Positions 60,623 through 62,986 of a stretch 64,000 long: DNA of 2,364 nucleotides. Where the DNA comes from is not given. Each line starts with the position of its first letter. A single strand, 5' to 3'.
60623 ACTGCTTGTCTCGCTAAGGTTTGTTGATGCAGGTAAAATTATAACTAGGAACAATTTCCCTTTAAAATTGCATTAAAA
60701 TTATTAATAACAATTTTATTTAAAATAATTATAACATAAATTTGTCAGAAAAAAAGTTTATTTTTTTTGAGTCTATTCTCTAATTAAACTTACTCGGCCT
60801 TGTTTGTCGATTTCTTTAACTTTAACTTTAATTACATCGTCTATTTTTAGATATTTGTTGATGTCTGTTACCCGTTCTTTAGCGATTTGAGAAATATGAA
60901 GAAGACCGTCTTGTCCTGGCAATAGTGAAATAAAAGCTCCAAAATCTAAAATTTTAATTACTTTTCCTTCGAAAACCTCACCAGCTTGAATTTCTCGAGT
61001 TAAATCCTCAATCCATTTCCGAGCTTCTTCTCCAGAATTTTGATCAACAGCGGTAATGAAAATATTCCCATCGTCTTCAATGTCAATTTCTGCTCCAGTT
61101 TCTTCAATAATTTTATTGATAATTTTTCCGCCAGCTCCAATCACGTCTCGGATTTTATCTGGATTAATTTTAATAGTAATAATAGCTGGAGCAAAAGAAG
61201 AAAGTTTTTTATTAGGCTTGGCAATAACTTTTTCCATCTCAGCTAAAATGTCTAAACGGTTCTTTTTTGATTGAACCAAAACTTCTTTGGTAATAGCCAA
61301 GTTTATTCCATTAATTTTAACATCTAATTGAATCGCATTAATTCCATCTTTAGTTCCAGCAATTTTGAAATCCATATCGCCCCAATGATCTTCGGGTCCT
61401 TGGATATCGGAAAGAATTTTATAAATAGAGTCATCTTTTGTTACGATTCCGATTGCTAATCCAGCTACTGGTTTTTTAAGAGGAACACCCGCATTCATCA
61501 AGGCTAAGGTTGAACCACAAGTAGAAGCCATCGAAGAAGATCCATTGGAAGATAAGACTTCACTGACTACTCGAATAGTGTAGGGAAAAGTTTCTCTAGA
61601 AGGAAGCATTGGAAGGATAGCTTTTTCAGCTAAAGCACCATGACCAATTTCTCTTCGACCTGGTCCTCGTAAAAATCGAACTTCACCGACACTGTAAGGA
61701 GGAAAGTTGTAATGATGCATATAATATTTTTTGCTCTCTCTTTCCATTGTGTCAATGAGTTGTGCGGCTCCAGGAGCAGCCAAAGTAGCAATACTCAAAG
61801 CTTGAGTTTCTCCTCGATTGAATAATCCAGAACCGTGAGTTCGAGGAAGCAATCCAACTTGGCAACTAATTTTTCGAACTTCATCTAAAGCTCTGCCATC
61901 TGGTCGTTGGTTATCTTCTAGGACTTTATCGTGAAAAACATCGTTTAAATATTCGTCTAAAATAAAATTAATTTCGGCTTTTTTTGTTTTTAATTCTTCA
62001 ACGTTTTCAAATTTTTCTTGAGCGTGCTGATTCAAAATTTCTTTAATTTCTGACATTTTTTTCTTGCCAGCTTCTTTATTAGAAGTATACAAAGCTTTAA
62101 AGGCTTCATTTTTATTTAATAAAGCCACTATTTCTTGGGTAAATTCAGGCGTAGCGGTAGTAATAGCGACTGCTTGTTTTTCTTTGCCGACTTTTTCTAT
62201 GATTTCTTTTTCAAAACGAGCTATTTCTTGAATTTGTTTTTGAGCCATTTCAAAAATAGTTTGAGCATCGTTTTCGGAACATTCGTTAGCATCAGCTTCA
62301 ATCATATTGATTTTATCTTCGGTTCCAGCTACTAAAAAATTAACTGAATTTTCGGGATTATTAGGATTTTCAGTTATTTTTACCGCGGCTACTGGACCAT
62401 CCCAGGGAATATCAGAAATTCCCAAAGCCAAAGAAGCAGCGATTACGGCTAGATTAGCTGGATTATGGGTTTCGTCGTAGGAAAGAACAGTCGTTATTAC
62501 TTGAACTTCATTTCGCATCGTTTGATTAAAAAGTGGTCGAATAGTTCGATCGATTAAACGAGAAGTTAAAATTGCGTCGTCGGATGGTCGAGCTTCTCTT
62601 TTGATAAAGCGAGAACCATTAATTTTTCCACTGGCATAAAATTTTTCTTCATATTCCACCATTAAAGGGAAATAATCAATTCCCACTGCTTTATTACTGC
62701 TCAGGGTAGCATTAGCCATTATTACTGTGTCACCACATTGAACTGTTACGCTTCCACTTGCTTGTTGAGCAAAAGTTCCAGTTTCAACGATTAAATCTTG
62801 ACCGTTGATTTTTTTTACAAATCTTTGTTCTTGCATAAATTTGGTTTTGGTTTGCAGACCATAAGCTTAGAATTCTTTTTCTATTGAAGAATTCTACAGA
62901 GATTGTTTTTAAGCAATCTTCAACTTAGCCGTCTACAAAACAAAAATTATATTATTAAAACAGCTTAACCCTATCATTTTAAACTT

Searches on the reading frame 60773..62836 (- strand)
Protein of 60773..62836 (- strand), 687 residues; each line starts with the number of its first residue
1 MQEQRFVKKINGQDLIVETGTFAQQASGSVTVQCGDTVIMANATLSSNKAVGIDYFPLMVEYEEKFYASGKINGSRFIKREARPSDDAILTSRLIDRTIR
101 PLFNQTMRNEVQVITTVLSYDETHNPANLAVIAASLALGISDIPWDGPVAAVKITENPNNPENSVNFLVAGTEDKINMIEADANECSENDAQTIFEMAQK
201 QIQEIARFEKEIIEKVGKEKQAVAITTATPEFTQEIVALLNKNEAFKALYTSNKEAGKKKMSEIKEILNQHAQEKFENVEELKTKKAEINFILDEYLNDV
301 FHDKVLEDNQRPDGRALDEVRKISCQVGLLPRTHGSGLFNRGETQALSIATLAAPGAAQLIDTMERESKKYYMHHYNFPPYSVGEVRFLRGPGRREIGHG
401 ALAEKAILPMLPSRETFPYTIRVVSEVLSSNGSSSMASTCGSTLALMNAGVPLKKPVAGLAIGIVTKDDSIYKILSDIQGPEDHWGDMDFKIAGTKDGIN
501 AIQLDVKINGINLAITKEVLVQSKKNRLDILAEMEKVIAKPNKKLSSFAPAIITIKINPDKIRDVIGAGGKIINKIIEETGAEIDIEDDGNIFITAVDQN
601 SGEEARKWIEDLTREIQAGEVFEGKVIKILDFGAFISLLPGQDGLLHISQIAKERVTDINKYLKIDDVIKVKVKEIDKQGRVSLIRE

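Call 29: find_encoding_contigs(protein=window:60773-62836:-, flank=10000, max_places=2)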
Protein window:60773-62836:- (687 aa): 6 contigs read that carry it; 1 place shown.
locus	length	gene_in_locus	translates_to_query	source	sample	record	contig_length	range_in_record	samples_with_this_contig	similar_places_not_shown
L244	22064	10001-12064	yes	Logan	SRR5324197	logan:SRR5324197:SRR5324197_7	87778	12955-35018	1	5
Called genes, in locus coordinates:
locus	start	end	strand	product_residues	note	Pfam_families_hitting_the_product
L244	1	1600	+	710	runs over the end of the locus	-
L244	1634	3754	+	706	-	PF17191:RecG_wedge, PF01336:tRNA_anti-codon, PF00270:DEAD, PF04851:ResIII, PF00271:Helicase_C, PF19833:RecG_dom3_C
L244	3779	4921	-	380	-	PF13439:Glyco_transf_4, PF13579:Glyco_trans_4_4, PF00534:Glycos_transf_1, PF13692:Glyco_trans_1_4, PF13524:Glyco_trans_1_2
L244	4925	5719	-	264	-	PF12146:Hydrolase_4, PF00561:Abhydrolase_1 (weak)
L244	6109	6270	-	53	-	-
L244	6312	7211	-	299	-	-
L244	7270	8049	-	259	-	PF04468:PSP1, PF28472:PSP1_3rd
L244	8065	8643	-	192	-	PF00889:EF_TS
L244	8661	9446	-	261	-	PF00318:Ribosomal_S2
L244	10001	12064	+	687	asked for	PF01138:RNase_PH, PF00013:KH_1, PF00575:S1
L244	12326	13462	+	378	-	-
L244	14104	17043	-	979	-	PF00133:tRNA-synt_1, PF09334:tRNA-synt_1g (weak), PF01406:tRNA-synt_1e (weak), PF08264:Anticodon_1, PF19302:DUF5915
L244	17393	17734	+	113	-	PF01258:zf-dskA_traR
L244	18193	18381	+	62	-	PF17253:DUF5320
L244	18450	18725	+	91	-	PF02001:DUF134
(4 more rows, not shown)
